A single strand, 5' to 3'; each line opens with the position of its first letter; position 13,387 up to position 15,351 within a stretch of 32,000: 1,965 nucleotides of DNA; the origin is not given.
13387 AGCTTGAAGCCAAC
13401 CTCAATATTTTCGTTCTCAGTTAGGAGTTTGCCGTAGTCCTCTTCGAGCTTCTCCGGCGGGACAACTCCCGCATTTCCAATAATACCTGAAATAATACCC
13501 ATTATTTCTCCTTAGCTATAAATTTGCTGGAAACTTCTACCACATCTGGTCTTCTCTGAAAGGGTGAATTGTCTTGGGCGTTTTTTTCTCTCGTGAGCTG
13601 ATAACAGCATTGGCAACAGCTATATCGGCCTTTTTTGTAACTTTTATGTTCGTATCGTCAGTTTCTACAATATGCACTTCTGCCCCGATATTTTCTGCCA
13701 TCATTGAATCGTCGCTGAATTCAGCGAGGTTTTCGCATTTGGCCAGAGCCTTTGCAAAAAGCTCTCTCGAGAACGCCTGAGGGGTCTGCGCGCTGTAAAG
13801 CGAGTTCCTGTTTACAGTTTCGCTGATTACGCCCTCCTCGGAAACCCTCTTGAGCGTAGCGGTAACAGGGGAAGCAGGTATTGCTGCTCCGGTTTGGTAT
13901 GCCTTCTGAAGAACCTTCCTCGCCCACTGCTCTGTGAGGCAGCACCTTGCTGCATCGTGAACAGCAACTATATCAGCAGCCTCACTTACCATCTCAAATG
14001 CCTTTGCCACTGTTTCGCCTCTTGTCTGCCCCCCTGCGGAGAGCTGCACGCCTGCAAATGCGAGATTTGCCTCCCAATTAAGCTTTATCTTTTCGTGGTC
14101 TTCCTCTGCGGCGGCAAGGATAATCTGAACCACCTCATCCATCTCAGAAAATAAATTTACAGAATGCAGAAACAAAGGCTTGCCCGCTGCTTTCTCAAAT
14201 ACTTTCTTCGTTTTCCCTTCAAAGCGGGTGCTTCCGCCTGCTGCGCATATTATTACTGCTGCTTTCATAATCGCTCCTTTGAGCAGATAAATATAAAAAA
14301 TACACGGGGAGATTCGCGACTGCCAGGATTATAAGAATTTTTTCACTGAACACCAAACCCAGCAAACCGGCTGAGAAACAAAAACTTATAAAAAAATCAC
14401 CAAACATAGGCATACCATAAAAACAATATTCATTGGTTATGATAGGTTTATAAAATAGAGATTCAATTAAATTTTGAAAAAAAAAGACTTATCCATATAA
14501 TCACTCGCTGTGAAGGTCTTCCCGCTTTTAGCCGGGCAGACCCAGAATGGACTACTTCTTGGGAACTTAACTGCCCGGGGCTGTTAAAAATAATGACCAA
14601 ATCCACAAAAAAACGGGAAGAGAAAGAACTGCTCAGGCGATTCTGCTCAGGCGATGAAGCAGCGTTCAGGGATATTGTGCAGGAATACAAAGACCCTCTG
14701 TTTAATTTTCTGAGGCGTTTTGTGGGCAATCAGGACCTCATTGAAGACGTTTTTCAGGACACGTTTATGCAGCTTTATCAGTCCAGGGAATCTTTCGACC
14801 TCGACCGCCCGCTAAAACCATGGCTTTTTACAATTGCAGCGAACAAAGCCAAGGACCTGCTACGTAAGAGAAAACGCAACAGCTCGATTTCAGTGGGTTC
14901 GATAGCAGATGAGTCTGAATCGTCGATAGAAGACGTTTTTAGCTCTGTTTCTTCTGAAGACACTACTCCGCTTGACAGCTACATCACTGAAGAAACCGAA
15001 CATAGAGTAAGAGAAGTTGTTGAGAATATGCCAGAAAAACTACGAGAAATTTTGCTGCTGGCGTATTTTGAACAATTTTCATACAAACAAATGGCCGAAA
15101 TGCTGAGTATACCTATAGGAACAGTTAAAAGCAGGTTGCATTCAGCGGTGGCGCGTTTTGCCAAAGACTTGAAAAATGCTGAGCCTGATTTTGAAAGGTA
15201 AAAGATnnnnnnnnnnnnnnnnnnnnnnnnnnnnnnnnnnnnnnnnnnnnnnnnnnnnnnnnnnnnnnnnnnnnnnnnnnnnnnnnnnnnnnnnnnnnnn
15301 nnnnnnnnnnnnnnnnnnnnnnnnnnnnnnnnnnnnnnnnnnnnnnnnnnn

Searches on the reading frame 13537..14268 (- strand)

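Call 27: search_protein_families(library=pfam, proteins=[window:13537-14268:-], max_evalue=0.001)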
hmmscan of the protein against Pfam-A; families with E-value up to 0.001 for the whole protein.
window:13537-14268:- (243 aa): 3 families
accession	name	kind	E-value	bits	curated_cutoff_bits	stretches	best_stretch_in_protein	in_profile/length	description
PF01128.25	IspD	-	2.2e-54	185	27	1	4-224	2-220/221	2-C-methyl-D-erythritol 4-phosphate cytidylyltransferase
PF12804.13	NTP_transf_3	-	2.6e-05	24.9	27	1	5-130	1-118/160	MobA-like NTP transferase domain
PF02348.25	CTP_transf_3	-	0.00021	21.6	22.6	1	4-129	1-120/217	Cytidylyltransferase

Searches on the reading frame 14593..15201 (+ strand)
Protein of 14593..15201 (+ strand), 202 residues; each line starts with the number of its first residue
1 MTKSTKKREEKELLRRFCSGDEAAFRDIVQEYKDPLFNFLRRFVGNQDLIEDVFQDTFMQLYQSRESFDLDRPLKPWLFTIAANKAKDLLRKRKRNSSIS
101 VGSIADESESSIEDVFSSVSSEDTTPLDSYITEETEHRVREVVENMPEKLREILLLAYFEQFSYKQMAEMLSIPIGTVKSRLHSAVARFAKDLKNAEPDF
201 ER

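Call 26: search_protein_families(library=pfam, proteins=[window:14593-15201:+], max_evalue=0.001)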
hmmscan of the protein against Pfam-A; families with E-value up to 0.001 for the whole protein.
window:14593-15201:+ (202 aa): 4 families
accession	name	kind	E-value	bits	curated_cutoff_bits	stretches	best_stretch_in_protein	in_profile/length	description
PF04542.20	Sigma70_r2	-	4e-19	68.6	24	1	28-95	1-70/71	Sigma-70 region 2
PF08281.18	Sigma70_r4_2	-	6.5e-15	55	25.7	1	138-188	3-53/54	Sigma-70, region 4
PF04545.22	Sigma70_r4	-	2.7e-09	36.8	24.1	1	145-188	4-47/50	Sigma-70, region 4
PF07638.17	Sigma70_ECF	-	3.7e-05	24.1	21.1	1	12-193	6-183/185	ECF sigma factor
